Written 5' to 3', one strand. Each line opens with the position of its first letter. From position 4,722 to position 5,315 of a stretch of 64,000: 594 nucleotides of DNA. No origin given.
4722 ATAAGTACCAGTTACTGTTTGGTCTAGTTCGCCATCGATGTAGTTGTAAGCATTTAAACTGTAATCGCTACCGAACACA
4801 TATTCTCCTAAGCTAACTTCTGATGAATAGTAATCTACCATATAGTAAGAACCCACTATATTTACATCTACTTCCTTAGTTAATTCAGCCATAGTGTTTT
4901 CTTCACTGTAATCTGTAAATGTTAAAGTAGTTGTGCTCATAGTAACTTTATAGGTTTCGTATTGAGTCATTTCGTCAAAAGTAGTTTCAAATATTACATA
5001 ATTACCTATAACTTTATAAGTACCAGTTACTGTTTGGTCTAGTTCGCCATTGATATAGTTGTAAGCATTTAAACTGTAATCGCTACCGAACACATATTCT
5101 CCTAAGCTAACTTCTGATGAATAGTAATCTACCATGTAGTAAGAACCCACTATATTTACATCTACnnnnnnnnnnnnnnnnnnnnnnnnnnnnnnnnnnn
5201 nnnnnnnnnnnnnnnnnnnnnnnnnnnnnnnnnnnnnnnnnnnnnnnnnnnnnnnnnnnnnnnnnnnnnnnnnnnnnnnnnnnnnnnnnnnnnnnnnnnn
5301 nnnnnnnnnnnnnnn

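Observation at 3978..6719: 913-aa lipoprotein built entirely of nine ~98-aa modules, three of them near-identical 294-bp DNA repeats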

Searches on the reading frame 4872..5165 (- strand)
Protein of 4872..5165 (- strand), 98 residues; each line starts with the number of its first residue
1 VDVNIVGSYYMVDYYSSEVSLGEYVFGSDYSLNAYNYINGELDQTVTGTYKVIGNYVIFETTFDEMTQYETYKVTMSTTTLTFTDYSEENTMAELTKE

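Call 11: search_solved_structures(query=A1, max_evalue=10, show_alignments=2)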
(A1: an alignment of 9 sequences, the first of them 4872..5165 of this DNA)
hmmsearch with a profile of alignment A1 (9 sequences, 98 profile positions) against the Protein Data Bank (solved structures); distinct sequences matched with E-value up to 10: 2.
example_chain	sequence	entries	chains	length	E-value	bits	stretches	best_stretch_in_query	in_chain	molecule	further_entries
2mhd_A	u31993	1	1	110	0.18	15.4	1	4-79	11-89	Uncharacterized protein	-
1ups_A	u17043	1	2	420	1.9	12.1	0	6-55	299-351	GLCNAC-ALPHA-1,4-GAL-RELEASING ENDO-BETA-GALACTOSIDASE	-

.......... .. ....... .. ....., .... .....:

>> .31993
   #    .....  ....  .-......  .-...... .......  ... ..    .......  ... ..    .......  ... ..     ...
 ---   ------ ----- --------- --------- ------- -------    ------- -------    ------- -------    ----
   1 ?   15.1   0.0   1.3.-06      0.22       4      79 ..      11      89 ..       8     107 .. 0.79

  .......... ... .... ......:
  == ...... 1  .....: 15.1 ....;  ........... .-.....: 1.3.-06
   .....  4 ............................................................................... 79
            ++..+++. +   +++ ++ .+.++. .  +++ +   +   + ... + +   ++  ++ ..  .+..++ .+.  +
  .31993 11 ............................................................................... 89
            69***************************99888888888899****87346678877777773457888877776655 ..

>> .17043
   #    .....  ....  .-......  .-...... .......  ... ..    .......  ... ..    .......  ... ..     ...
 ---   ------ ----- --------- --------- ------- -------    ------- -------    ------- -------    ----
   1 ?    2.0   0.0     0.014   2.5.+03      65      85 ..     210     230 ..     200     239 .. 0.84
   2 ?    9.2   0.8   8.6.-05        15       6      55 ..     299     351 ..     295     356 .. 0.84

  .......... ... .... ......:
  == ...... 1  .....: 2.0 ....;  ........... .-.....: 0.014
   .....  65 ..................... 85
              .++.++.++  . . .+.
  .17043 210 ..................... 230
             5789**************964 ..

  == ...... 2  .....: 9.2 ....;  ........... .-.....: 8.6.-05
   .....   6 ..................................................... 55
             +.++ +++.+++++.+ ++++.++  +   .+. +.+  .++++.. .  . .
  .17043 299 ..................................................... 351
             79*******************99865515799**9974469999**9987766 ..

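Call 18: predict_structure(alignment_id=A1)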
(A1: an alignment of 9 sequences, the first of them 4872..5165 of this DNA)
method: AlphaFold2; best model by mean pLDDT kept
length: 98 residues; sequences in the alignment: 9
mean_pLDDT: 90.8   pTM: 0.80
mean pLDDT of the five models: 90.8, 90.7, 90.5, 88.7, 88.0
residues with pLDDT >= 90: 72; 70-90: 24; 50-70: 2; < 50: 0
segments of 3 or more residues with pLDDT < 50: none
pLDDT, mean of each block of 10 residues (from residue 1): 90 81 96 94 94 94 87 93 86 92
secondary structure, 60 per line:
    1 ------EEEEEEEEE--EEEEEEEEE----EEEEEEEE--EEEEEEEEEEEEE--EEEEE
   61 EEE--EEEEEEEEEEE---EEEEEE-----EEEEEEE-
elements in order: E7-15 E18-26 E31-38 E41-53 E56-63 E66-76 E80-85 E91-97
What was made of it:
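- On Calycin / lipocalin-like fold: The AF2 model has pLDDT 90.8 and eight consecutive antiparallel strands (call 18).
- Single-module model: pLDDT 90.8, eight antiparallel strands (call 18).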

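Call 20: search_protein_representatives(alignment_id=A1)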
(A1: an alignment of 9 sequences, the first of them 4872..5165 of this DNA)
Query: 9 sequences, 98 profile positions. Proteins with E-value up to 0.001 (for the whole library): 19; up to 1e-10: 1; up to 1e-30: 1. The best 19 are listed.
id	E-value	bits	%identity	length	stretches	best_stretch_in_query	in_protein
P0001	0.0e+00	1013.2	-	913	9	1-98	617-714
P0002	1.5e-06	44.5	-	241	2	3-88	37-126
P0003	1.8e-06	44.3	-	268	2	7-96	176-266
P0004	1.3e-05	41.5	-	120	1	4-92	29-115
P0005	2.4e-05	40.6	-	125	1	4-90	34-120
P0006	1.0e-04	38.7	-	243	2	42-92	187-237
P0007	1.3e-04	38.3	-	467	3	3-97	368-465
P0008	1.5e-04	38.1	-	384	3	22-91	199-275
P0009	1.9e-04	37.8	-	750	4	23-85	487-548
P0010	2.6e-04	37.3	-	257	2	2-57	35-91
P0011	2.7e-04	37.3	-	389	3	44-92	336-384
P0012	3.2e-04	37.0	-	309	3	2-85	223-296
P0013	3.7e-04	36.8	-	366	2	16-79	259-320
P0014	4.1e-04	36.7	-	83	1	18-85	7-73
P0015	4.8e-04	36.5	-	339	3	2-57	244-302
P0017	7.1e-04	35.9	-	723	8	38-79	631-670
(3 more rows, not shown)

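Call 21: search_protein_families(library=pfam, proteins=[P0002, P0003, P0004, P0005, P0006, P0007, P0008, P0009, P0010, P0017], max_evalue=0.01)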
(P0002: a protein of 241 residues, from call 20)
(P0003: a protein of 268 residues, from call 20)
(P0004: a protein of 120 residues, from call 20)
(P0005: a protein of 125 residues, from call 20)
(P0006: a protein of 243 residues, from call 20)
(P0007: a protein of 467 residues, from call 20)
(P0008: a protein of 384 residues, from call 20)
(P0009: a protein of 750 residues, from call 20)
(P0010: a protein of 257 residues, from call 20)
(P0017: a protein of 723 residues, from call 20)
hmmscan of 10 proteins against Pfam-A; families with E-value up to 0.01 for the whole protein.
P0002 (241 aa): 3 families
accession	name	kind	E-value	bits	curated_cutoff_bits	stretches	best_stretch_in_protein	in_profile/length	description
PF13648.12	Lipocalin_4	-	2.1e-08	35.4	22.4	2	148-227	1-89/89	Lipocalin-like domain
PF04170.18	NlpE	-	3.6e-06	28.2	22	0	61-127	18-83/86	NlpE N-terminal domain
PF16369.11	GH43_C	-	0.0015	19.5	23.4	0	139-186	8-57/100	C-terminal lipocalin-like domain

P0003 (268 aa): 1 family
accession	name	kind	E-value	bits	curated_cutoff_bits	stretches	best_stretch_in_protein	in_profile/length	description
PF04170.18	NlpE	-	0.0073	17.6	22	0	192-264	16-84/86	NlpE N-terminal domain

P0004 (120 aa): 2 families
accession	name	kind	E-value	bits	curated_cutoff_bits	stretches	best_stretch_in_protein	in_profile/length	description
PF18692.7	DUF5640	-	1.7e-05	25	28.5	1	28-111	1-75/85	Family of unknown function (DUF5640)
PF13648.12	Lipocalin_4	-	7.4e-05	24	22.4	1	30-106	1-89/89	Lipocalin-like domain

P0005 (125 aa): 3 families
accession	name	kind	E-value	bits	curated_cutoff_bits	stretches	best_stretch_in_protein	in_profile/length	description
PF13648.12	Lipocalin_4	-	3.5e-05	25.1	22.4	1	35-113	1-89/89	Lipocalin-like domain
PF20448.3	DUF6705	-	0.007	16.6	24.4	0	1-46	1-48/188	Family of unknown function (DUF6705)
PF18692.7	DUF5640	-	0.0089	16.3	28.5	0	34-121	2-78/85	Family of unknown function (DUF5640)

P0006 (243 aa): 2 families
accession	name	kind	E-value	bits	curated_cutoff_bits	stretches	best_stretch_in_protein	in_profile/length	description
PF18692.7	DUF5640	-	3.8e-14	52.8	28.5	2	40-130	1-81/85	Family of unknown function (DUF5640)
PF13648.12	Lipocalin_4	-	2.4e-05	25.5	22.4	0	46-117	19-86/89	Lipocalin-like domain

P0007 (467 aa): 2 families
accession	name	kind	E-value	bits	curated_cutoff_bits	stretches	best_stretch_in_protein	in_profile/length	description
PF13648.12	Lipocalin_4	-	2.5e-10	41.5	22.4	0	40-118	1-88/89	Lipocalin-like domain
PF04170.18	NlpE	-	9.9e-07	30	22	1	52-123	9-79/86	NlpE N-terminal domain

P0008 (384 aa): 3 families
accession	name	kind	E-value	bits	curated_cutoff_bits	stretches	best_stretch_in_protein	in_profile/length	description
PF18692.7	DUF5640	-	1.1e-17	64.1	28.5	3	292-378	2-77/85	Family of unknown function (DUF5640)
PF13648.12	Lipocalin_4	-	3.2e-08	34.8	22.4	0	297-371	19-89/89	Lipocalin-like domain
PF16369.11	GH43_C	-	0.00075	20.4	23.4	0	216-307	7-89/100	C-terminal lipocalin-like domain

P0009 (750 aa): 3 families
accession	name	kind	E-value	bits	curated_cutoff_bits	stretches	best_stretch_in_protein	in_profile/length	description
PF13648.12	Lipocalin_4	-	3.2e-25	89.3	22.4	3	279-337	28-89/89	Lipocalin-like domain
PF18692.7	DUF5640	-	6.3e-13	48.9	28.5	1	302-337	34-70/85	Family of unknown function (DUF5640)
PF14534.12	DUF4440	-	0.0065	17.3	25.2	0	589-654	27-93/107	Domain of unknown function (DUF4440)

P0010 (257 aa): 4 families
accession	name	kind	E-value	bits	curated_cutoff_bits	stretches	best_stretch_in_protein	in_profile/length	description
PF13648.12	Lipocalin_4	-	1.2e-14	55.4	22.4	2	38-121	1-87/89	Lipocalin-like domain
PF12702.13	Lipocalin_3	-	0.0019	18.7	20.2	0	36-101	3-61/94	Lipocalin-like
PF16585.11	Lipocalin_8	-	0.0042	18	27.2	0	186-256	61-134/135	Lipocalin-like domain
PF11512.13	Atu4866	-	0.0093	16.8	25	0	189-215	21-48/75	Agrobacterium tumefaciens protein Atu4866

P0017 (723 aa): 4 families
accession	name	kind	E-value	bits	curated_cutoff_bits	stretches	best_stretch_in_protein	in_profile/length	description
PF17263.7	DUF5329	-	2.6e-05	24.8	27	0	25-44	47-66/95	Family of unknown function (DUF5329)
PF00046.35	Homeodomain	-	0.00027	21.1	22.9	0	218-247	12-41/57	Homeodomain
PF18182.6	mCpol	-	0.00081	20.2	26.4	0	481-519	12-50/114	minimal CRISPR polymerase domain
PF15097.11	Ig_J_chain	-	0.0015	18.8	27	0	80-127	87-134/134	Immunoglobulin J chain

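Call 24: fold_search(model_id=the predicted structure, library=pdb)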
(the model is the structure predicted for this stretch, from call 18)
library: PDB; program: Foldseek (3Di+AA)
matches with E <= 10: 731; with E <= 0.001: 0
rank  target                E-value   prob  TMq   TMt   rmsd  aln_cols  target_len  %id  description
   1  8alo_B                7.2e-03  1.00  0.58  0.41   5.7       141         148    9  Heterodimer formation of sensory domains of Vibrio cholerae regulators ToxR and ToxS (released 2023-09-13)
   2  8u2f_A                2.5e-02  1.00  0.57  0.43   6.7       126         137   10  Vibrio parahaemolyticus ToxS periplasmic domain (released 2024-09-11)
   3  8u2f_B                4.4e-02  1.00  0.58  0.43   6.8       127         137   11  Vibrio parahaemolyticus ToxS periplasmic domain (released 2024-09-11)
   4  2m4l_MODEL_1_A        5.7e-02  1.00  0.65  0.64   4.2        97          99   21  NMR structure of the protein BT_0846 from Bacteroides thetaiotaomicron VPI-5482 (NP_809759.1) (released 2013-03-27)
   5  8k2v_A                8.5e-02  0.94  0.40  0.24   7.7        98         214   15  3-Methylcrotonyl-CoA Carboxylase in MCCD state with Acetyl CoA (released 2024-07-10)
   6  2mhd_MODEL_1_A        9.0e-02  1.00  0.62  0.57   4.2       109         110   16  NMR structure of the protein BACUNI_03114 from Bacteroides uniformis ATCC 8492 (released 2013-12-04)
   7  9dj7_C                1.0e-01  0.75  0.27  0.10  10.0        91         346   15  CryoEM structures of yeast cytoplasmic dynein in the presence of ATP and Lis1. (released 2025-05-28)
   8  9tqc_I                1.0e-01  0.99  0.50  0.10   5.9        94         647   10  L. pneumophila 3-methylcrotonyl-CoA carboxylase holoenzyme A3B6 (released 2026-02-18)
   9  7peq_AK               1.1e-01  0.80  0.31  0.14   9.4       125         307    7  Model of the outer rings of the human nuclear pore complex (released 2021-10-20)
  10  8j4z_B                1.2e-01  0.92  0.40  0.10   7.7        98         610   15  Human 3-methylcrotonyl-CoA carboxylase in BCCP-CTS state with substrate (released 2024-04-24)
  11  5hz9_A                1.3e-01  0.95  0.47  0.37   5.9       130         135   12  human FABP3 in complex with 6-Chloro-2-methyl-4-phenyl-quinoline-3-carboxylic acid (released 2016-12-14)
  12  3p6c                  1.4e-01  0.91  0.46  0.35   6.0       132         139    9  Human adipocyte lipid-binding protein FABP4 in complex with citric acid (released 2011-04-13)
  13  8xl6_G                1.5e-01  0.92  0.42  0.24   7.7        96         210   14  Structure of human 3-methylcrotonyl-CoA carboxylase at apo-state (MCC-Apo) (released 2024-10-30)
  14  9tqg_L                1.6e-01  0.98  0.48  0.41   6.0        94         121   11  L. pneumophila 3-methylcrotonyl-CoA carboxylase A1B6 (released 2026-01-14)
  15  1lnm                  1.6e-01  0.97  0.53  0.36   5.2       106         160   17  ANTICALIN DIGA16 IN COMPLEX WITH DIGITOXIGENIN (released 2003-06-17)
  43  2z4h_A                3.8e-01  0.99  0.63  0.35   3.6        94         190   14  Crystal structure of the Cpx pathway activator NlpE from Escherichia coli (released 2007-09-04)
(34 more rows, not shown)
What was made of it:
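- On Calycin / lipocalin-like fold: The nearest solved structures are calycin-type barrels with TM 0.57-0.65, although Foldseek E-values are 7e-3 or worse (call 24).
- Best structural neighbours: ToxS, BT_0846 (2m4l, TM 0.65), BACUNI_03114 (2mhd, TM 0.62), NlpE N-domain (2z4h, TM 0.63), fatty-acid-binding proteins (FABPs) and lipocalins (call 24). The fold neighbours are ligand-binding barrels (call 24).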

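Call 29: find_related_loci(query=A2, collection=genome_contigs, flank=6000)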
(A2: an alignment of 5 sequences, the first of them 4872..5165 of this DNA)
Query A2 (98 aa) in genome_contigs; peptide patterns used: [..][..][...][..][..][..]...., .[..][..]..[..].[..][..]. (x = any residue, [..] = any of these).
49 stretches matched a pattern, but none encodes a relative of the query by tblastn (E <= 1e-3).

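Call 34: find_related_loci(query=A2, collection=metagenome_contigs, flank=6000)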
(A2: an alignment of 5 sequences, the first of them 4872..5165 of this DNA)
Query A2 (98 aa) in metagenome_contigs; peptide patterns used: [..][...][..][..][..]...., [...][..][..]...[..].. (x = any residue, [..] = any of these).
215 stretches matched a pattern, but none encodes a relative of the query by tblastn (E <= 1e-3).

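Call 37: search_protein_families(library=pfam, alignment_id=A1, max_evalue=10)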
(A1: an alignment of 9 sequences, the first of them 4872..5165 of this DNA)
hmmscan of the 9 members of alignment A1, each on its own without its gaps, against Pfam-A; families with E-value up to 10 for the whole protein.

A. member 1, window:4872-5165:- (98 aa): 2 families
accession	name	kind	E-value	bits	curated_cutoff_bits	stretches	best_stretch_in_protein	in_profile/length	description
PF24278.2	HVO_0513_N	-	0.019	15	29.8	1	31-96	14-77/134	HVO_0513, N-terminal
PF22125.1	Lreu_0056_like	-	0.027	15.1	26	1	10-85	13-94/117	Hypotheical protein Lreu_0056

B. families by the number of members that match (of 9 scanned): 7 families
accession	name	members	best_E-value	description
PF13648.12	Lipocalin_4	4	0.00076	Lipocalin-like domain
PF24278.2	HVO_0513_N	3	0.019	HVO_0513, N-terminal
PF22125.1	Lreu_0056_like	2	0.027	Hypotheical protein Lreu_0056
PF16369.11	GH43_C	1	0.005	C-terminal lipocalin-like domain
PF17249.8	DUF5318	1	0.0088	Family of unknown function (DUF5318)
PF13205.12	Big_5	1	0.064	Bacterial Ig-like domain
PF20631.3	CoV_NSP13_1B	1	0.16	Coronavirus Nonstructural protein 13, 1B domain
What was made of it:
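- On Pfam Lipocalin_4 (PF13648): That is weaker than hits of 24-25 bits, which had E of 3.5e-5 to 7.4e-5 (calls 21, 37).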

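Call 59: find_encoding_contigs(protein=P0007, flank=5000, max_places=3)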
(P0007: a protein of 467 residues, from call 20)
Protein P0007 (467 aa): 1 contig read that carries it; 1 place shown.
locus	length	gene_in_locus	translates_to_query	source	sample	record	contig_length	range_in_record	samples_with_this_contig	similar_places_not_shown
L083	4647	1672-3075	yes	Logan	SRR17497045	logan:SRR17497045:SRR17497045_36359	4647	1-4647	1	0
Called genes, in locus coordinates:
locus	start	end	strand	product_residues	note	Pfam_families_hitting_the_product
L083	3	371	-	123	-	?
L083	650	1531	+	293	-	PF00294:PfkB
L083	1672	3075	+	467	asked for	PF13648:Lipocalin_4 (faint), PF04170:NlpE (faint)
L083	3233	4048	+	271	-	PF04237:YjbR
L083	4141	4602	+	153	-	PF01035:DNA_binding_1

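Call 60: find_encoding_contigs(protein=P0008, flank=5000, max_places=3)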
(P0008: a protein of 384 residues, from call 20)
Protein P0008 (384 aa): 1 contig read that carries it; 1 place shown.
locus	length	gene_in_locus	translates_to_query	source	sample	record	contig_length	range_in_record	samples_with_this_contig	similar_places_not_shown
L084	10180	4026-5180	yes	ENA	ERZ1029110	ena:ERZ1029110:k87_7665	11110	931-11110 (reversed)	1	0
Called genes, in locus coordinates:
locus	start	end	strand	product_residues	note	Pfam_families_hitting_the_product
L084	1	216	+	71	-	?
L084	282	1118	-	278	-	PF01171:ATP_bind_3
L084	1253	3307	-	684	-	PF00724:Oxidored_FMN, PF00070:Pyr_redox (faint), PF00890:FAD_binding_2 (faint), PF01266:DAO (faint), PF07992:Pyr_redox_2, PF13450:NAD_binding_8 (faint), PF13738:Pyr_redox_3 (faint)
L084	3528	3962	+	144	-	-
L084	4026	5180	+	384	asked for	PF13648:Lipocalin_4 (faint)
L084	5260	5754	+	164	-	PF04073:tRNA_edit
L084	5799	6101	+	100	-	PF07876:Dabb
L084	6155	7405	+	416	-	PF04389:Peptidase_M28, PF05343:Peptidase_M42 (weak)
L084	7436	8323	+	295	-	PF02557:VanY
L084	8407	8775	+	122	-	PF07411:DUF1508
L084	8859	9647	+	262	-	PF00929:RNase_T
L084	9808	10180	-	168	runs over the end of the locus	PF14270:DUF4358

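Call 61: find_encoding_contigs(protein=P0005, flank=5000, max_places=3)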
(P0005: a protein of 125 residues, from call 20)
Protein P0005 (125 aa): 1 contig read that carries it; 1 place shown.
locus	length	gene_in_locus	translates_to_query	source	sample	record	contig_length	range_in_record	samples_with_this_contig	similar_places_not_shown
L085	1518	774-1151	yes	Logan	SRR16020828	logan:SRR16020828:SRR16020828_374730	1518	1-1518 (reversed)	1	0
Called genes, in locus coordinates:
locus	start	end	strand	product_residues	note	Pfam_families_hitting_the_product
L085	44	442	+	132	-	PF05168:HEPN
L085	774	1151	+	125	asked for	-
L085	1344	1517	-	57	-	?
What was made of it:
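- Gene neighbourhoods of remote relatives give no functional clue (calls 59-61).
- Tried and rejected: Neighbourhoods of three remote relatives showed no recurring partner genes (calls 59-61).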
